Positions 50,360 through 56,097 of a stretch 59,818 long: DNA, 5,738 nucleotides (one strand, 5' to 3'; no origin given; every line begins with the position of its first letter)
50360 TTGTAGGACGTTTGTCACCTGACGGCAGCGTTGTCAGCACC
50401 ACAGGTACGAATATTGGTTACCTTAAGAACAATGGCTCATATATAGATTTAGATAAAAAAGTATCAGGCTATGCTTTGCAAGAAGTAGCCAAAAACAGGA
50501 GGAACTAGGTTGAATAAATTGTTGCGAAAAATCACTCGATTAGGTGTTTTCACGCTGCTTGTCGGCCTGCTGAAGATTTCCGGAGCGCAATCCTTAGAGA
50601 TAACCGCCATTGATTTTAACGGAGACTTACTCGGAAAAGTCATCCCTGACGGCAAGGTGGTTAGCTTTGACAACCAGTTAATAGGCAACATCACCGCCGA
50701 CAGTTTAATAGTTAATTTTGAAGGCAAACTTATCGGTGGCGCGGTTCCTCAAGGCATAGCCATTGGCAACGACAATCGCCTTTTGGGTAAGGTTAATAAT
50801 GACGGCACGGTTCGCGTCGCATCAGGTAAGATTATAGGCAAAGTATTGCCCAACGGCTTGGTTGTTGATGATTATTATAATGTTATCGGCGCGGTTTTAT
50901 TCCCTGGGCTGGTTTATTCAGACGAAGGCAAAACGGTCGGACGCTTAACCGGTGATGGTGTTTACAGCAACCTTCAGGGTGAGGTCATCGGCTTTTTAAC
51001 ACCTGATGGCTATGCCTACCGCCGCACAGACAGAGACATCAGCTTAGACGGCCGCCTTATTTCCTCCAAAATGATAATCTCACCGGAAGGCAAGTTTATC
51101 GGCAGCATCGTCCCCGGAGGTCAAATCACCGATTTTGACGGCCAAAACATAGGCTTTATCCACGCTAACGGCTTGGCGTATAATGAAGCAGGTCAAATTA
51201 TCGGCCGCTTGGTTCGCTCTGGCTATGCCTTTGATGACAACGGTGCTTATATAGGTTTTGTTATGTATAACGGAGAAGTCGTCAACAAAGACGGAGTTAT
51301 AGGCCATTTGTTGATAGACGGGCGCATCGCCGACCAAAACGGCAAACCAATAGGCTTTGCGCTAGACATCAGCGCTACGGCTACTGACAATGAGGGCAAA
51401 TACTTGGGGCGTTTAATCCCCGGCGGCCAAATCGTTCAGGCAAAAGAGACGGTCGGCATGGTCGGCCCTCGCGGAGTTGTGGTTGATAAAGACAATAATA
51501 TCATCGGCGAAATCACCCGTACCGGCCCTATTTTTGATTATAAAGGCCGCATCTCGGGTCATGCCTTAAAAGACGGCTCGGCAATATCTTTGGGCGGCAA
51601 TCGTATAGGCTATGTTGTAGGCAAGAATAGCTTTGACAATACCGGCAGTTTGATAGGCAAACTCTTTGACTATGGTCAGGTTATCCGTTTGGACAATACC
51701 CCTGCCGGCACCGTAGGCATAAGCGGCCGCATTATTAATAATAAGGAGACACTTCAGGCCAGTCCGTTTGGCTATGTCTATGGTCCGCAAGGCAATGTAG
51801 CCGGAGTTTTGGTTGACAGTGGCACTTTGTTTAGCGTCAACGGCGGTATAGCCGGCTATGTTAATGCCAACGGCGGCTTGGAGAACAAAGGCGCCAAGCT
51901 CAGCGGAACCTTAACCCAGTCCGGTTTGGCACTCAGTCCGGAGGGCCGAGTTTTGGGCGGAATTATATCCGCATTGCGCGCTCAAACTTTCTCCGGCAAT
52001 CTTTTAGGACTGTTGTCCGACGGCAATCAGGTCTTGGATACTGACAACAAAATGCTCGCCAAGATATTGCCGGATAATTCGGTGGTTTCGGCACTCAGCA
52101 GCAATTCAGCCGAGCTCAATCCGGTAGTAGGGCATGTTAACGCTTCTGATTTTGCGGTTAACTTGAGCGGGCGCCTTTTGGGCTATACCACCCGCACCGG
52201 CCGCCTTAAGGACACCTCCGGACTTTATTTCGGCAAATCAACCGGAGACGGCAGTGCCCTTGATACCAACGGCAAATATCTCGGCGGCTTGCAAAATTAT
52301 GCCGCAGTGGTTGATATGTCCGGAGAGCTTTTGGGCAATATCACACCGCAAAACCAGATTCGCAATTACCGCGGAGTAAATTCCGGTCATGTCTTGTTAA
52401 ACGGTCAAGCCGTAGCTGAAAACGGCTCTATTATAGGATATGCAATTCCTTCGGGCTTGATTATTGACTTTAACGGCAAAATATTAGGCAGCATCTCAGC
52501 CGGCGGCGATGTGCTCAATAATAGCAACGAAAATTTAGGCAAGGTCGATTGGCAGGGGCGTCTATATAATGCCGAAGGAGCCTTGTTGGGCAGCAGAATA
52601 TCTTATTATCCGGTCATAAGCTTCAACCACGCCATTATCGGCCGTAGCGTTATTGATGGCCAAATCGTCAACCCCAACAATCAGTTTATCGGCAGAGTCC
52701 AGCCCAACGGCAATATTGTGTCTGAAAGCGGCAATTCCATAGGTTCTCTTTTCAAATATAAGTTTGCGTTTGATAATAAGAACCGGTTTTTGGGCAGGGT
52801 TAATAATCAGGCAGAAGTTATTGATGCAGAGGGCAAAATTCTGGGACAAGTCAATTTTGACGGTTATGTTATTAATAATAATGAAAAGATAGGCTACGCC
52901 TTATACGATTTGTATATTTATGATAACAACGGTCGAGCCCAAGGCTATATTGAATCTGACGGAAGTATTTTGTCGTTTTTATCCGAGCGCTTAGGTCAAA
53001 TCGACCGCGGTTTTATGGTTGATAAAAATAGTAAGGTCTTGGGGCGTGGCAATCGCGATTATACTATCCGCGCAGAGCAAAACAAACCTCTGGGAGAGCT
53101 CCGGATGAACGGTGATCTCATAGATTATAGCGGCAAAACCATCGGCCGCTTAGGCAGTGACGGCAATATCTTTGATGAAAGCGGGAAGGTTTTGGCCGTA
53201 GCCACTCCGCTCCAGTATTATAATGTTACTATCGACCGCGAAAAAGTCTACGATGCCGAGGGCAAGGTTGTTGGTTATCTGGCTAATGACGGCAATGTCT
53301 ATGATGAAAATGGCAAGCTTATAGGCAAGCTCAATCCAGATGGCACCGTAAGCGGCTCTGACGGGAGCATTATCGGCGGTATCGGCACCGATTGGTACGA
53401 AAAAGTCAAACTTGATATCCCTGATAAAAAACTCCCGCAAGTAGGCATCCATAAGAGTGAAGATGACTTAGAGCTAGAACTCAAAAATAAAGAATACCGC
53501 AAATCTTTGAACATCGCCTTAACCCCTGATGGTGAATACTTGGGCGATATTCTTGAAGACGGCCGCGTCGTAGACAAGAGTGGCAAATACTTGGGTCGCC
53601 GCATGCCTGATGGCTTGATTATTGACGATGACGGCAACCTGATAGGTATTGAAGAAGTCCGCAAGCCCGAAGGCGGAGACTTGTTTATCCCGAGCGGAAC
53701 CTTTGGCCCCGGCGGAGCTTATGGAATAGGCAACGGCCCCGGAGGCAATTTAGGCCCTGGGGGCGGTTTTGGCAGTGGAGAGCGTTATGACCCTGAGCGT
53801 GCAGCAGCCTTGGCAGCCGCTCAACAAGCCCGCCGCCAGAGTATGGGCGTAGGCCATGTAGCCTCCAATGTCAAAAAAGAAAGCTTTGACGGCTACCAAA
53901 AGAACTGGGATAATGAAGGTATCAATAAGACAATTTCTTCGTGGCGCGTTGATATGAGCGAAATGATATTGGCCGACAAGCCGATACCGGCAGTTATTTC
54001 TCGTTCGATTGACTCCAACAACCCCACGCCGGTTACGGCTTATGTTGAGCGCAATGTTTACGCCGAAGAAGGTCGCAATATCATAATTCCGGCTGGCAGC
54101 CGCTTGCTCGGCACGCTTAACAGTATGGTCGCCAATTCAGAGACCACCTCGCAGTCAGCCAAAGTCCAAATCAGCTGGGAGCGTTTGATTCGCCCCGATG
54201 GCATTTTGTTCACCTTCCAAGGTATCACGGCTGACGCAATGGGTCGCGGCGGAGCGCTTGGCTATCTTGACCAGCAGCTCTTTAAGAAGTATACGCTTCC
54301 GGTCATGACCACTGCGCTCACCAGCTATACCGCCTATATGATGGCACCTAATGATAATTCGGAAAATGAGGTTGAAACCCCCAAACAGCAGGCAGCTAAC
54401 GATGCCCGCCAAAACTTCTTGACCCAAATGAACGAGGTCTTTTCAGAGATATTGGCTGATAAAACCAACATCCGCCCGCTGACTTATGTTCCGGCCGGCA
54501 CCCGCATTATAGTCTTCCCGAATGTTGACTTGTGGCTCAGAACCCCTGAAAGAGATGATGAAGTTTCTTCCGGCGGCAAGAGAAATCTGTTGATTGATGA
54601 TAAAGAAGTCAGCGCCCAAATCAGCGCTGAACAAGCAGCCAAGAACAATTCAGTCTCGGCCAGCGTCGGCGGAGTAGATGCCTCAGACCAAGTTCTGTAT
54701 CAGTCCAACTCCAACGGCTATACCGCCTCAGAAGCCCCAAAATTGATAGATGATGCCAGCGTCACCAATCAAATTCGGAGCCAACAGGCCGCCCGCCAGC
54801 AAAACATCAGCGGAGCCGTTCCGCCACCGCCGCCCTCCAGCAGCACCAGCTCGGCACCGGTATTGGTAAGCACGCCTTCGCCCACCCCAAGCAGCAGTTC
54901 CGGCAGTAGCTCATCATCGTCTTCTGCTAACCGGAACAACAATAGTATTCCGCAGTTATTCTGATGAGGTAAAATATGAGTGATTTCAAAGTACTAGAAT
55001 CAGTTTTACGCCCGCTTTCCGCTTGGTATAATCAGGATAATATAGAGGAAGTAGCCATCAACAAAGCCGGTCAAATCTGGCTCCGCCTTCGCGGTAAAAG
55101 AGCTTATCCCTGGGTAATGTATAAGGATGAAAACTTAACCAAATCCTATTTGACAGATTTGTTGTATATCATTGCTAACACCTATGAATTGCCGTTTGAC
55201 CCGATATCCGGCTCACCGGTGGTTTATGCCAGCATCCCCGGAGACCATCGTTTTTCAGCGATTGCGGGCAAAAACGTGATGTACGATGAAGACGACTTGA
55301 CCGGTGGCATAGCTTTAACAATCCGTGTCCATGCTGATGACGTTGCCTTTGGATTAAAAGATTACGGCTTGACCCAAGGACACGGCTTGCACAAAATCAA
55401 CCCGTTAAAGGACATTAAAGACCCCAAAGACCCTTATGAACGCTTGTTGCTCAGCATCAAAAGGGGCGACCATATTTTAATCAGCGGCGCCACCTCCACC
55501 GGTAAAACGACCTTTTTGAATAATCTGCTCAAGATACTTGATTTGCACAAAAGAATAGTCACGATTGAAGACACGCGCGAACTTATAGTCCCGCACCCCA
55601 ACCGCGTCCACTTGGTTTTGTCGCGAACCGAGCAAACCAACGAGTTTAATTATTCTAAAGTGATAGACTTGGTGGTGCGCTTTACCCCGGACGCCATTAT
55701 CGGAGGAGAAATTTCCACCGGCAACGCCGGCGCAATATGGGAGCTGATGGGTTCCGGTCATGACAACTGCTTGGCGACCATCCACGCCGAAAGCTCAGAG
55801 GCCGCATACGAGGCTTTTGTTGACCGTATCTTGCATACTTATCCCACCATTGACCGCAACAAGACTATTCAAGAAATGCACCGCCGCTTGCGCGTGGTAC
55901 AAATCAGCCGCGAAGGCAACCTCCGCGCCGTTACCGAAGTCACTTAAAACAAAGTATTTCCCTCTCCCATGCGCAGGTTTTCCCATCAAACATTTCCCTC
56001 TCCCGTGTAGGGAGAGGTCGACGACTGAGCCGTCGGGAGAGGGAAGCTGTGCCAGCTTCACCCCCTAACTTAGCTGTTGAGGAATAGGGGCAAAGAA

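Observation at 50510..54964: VirB10 expanded to 1484 aa by about 1000 residues of a 17-aa repeat between the N-terminal hydrophobic segment and the barrel domain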

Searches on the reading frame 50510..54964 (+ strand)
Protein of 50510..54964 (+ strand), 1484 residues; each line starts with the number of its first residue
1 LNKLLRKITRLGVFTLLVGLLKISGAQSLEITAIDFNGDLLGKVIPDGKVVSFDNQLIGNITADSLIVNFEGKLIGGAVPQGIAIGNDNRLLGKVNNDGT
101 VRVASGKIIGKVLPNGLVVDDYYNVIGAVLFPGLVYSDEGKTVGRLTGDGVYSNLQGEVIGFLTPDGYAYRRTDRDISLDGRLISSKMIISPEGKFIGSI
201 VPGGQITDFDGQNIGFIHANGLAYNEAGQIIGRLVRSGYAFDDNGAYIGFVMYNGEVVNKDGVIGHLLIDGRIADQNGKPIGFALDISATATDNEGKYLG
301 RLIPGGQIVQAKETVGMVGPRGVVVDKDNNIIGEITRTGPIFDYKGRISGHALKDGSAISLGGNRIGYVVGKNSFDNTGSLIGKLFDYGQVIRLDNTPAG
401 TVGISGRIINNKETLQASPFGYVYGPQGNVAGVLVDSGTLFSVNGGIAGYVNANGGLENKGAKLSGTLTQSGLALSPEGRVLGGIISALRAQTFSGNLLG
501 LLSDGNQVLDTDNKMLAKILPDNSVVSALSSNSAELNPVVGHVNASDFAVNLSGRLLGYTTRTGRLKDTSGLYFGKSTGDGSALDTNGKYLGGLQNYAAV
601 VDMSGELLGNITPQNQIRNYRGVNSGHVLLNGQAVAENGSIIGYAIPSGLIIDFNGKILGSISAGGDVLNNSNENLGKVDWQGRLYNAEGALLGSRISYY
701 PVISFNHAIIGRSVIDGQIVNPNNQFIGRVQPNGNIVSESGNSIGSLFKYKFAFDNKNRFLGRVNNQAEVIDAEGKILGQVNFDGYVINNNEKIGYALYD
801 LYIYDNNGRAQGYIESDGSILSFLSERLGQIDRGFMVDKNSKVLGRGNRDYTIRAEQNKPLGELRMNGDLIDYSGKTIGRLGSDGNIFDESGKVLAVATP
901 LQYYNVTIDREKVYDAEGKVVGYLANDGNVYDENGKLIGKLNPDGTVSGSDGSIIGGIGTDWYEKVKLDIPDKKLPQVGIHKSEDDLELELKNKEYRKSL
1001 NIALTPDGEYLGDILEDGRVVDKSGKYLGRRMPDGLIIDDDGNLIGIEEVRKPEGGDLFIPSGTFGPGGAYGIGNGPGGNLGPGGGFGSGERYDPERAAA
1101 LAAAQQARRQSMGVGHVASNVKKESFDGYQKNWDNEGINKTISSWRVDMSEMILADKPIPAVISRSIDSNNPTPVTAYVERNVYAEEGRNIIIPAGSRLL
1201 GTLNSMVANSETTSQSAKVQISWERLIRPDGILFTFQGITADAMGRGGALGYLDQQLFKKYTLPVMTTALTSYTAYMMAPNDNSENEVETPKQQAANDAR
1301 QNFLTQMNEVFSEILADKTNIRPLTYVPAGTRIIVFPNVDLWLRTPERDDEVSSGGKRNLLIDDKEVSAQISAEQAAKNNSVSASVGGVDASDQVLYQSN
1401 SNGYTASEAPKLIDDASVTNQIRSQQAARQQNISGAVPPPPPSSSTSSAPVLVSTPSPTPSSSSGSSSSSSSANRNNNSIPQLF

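Call 4: search_protein_families(library=pfam, proteins=[window:50510-54964:+], max_evalue=0.01)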
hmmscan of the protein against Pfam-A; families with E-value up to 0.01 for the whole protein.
window:50510-54964:+ (1484 aa): 4 families
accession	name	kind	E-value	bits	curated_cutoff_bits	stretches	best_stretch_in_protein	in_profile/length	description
PF21785.3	Bflower_2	-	4.5e-60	200.8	38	7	803-899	4-97/112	5-fold beta-flower protein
PF03743.19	TrbI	-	1.5e-32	113.5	35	1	1153-1343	2-188/188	Bacterial conjugation TrbI-like protein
PF21784.3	Bflower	-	1.4e-21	77.4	25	2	793-845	10-61/116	4-fold beta flower protein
PF12396.14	DUF3659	-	5.1e-11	42.7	24.8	0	853-901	14-58/61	Protein of unknown function (DUF3659)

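Call 13: find_related_loci(query=window:50510-54961:+, collection=genome_contigs, flank=10000)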
Query window:50510-54961:+ (1484 aa) in genome_contigs; peptide patterns used: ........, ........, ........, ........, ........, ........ (x = any residue, [..] = any of these).
81 stretches matched a pattern; 15 encode a relative of the query (tblastn E <= 1e-3); 15 distinct loci.
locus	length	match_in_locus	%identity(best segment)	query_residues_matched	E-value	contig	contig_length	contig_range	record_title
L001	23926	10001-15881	74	1-1484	0e+0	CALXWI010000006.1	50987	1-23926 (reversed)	MAG: uncultured Alphaproteobacteria bacterium isolate BRZ_ED__bin7 genome assembly, contig: BRZ_ED__NODE_795_length_5098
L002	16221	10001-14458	66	3-1484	0e+0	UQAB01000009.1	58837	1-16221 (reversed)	uncultured Azospirillum sp. isolate UMGS63 genome assembly, contig: NODE_470_length_58837_cov_9.623196, whole genome sho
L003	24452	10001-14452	63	1-1484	0e+0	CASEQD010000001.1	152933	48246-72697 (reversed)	uncultured proteobacterium isolate A106_L4_349349_idba_bin.46 genome assembly, contig: A106_L4_349349_idba_bin.46.fa_sca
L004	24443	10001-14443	63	1-1484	0e+0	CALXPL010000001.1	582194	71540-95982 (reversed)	MAG: uncultured Alphaproteobacteria bacterium isolate BRZ_FQ__bin96 genome assembly, contig: BRZ_FQ__NODE_1_length_58219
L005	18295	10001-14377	67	23-1484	0e+0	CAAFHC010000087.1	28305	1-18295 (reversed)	MAG TPA_asm: Alphaproteobacteria bacterium, isolate HGM16780, WGS project CAAFHC010000000 data, contig: SRS146812_64_k99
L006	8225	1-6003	53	5-1484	0e+0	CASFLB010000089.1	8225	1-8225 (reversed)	uncultured proteobacterium isolate O80_L3_331331_idba_bin.82 genome assembly, contig: O80_L3_331331_idba_bin.82.fa_scaff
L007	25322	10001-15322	51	2-1484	0e+0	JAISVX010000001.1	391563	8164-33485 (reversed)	MAG: Lactobacillaceae bacterium isolate Mx356_bin52 k119_1325285, whole genome shotgun sequence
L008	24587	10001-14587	48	5-1484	0e+0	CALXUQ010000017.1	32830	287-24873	MAG: uncultured Alphaproteobacteria bacterium isolate BRZ_DM__bin47 genome assembly, contig: BRZ_DM__NODE_1964_length_32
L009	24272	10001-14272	46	4-1452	0e+0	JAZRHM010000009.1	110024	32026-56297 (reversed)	MAG: Alphaproteobacteria bacterium isolate T1900045481_YK20190175.MAGScoT_cleanbin_000003 SGB_7321_k141_2028243, whole g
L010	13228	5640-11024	41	16-1452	0e+0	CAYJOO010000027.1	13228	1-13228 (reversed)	MAG TPA_asm: uncultured Azospirillaceae bacterium isolate ERP123703_co3_30 genome assembly, contig: NODE_5738_length_132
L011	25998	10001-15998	40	4-1425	0e+0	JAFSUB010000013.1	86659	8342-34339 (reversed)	MAG: Alphaproteobacteria bacterium isolate RGIG3474 Goat_Rumen.Co__c945790, whole genome shotgun sequence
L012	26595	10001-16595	39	4-1450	0e+0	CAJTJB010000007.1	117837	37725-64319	MAG TPA_asm: uncultured Alphaproteobacteria bacterium isolate MGBC103325 genome assembly, contig: MGBC103325.7, whole ge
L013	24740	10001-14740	53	4-1484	0e+0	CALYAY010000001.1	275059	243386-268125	MAG: uncultured Alphaproteobacteria bacterium isolate BRZ_RM__bin80 genome assembly, contig: BRZ_RM__NODE_8_length_27505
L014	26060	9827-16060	55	5-1444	0e+0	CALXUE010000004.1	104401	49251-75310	MAG: uncultured Alphaproteobacteria bacterium isolate BRZ_MQ__bin8 genome assembly, contig: BRZ_MQ__NODE_263_length_1044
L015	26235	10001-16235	42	4-1052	0e+0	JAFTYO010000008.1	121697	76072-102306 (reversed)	MAG: Alphaproteobacteria bacterium isolate RGIG4267 Roe_deer_Colon.Co__c345518, whole genome shotgun sequence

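Call 26: search_protein_families(library=ncbifam, proteins=[window:50510-54964:+], max_evalue=0.01)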
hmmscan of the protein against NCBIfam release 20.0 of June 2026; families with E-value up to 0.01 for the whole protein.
window:50510-54964:+ (1484 aa): 4 families
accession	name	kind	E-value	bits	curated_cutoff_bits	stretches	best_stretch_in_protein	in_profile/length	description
NF038092.1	T4SS_ComB10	equivalog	4.6e-32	111.2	300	1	1141-1349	12-217/225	DNA type IV secretion system protein ComB10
NF038091.1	T4SS_VirB10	equivalog_domain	4.2e-30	104.8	220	1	1149-1343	7-191/197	type IV secretion system protein VirB10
NF010405.0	PRK13831.1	subfamily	1.3e-12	47.4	386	1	1159-1338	251-422/433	IncP-type conjugal transfer protein TrbI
TIGR01643.1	YD_repeat_2x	repeat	0.00045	20.6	15.8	0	914-946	1-38/42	YD repeat-containing protein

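Call 68: find_encoding_contigs(protein=window:50510-54964:+, flank=10000, max_places=3)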
Protein window:50510-54964:+ (1484 aa): 2 contigs read that carry it; 2 places shown.
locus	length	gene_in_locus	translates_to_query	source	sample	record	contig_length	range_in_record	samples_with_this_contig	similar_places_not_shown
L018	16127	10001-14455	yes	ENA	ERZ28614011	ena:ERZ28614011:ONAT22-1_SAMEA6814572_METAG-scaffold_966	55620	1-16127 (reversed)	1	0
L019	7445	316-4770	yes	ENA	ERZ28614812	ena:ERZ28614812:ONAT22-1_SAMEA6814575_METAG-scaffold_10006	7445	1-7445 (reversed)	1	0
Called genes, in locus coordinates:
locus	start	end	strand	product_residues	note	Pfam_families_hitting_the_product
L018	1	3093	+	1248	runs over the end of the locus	-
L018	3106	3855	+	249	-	PF04335:VirB8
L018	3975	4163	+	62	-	-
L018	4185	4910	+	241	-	PF04335:VirB8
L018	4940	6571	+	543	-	PF03524:CagX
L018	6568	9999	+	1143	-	-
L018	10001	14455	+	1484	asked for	-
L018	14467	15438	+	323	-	PF00437:T2SSE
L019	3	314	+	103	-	?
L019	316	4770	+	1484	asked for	-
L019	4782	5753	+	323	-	PF00437:T2SSE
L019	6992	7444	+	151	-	?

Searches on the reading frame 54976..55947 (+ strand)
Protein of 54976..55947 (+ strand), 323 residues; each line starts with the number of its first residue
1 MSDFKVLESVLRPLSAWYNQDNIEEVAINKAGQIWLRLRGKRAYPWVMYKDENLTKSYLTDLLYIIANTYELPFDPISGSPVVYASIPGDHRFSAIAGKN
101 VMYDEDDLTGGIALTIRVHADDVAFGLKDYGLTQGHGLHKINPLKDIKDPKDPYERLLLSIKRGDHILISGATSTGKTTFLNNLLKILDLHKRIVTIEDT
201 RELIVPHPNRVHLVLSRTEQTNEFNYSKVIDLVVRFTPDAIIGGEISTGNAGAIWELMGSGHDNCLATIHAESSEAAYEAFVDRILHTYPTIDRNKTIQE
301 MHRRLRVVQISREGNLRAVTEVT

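Call 4: search_protein_families(library=pfam, proteins=[window:54976-55947:+], max_evalue=0.01)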
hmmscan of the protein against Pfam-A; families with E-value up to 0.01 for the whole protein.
window:54976-55947:+ (323 aa): 5 families
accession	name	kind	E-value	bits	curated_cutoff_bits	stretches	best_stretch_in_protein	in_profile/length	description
PF00437.27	T2SSE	-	4.4e-21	75.4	24.9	1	165-277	143-251/370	Type II/IV secretion system protein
PF01580.24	FtsK_SpoIIIE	-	9.3e-05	22.4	24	1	162-185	36-60/221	FtsK/SpoIIIE family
PF13191.12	AAA_16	-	0.0033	18.4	32.6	1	161-203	19-63/167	AAA ATPase domain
PF12775.13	AAA_7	-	0.0075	16.3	25.8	0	159-192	28-61/181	P-loop containing dynein motor region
PF02367.23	TsaE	-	0.0091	16.4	26.6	0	155-194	12-51/128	Threonylcarbamoyl adenosine biosynthesis protein TsaE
